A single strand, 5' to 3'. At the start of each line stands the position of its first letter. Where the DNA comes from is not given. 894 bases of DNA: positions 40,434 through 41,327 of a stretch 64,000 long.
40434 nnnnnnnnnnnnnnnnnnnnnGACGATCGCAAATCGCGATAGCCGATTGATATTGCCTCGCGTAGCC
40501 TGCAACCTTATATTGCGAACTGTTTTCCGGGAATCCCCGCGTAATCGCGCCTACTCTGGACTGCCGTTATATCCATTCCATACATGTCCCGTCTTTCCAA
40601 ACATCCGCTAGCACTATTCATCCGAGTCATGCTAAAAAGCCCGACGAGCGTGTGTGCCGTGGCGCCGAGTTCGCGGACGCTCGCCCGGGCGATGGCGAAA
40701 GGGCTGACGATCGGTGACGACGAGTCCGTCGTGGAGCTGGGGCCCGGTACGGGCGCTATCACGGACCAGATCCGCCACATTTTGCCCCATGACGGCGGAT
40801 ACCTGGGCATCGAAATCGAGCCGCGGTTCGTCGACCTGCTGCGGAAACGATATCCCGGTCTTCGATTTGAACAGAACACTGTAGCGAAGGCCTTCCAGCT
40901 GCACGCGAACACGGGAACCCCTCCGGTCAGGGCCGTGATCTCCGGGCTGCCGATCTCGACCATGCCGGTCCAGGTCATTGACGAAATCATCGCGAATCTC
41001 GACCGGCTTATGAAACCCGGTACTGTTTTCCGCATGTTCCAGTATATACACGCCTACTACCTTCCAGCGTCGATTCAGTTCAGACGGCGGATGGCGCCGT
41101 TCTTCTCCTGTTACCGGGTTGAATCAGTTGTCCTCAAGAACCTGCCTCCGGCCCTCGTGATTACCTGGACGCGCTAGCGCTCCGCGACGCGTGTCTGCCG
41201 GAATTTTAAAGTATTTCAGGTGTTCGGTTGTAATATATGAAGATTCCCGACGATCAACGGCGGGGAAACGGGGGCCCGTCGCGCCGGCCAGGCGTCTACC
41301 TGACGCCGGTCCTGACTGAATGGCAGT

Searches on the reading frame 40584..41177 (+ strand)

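Call 64: search_protein_families(library=pfam, proteins=[window:40584-41177:+], max_evalue=0.000001)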
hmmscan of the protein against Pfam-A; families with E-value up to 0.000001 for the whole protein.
window:40584-41177:+ (197 aa): 1 family
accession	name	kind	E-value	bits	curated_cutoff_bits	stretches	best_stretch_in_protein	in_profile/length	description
PF08242.18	Methyltransf_12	-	1.2e-07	32.8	30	1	50-149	1-98/98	Methyltransferase domain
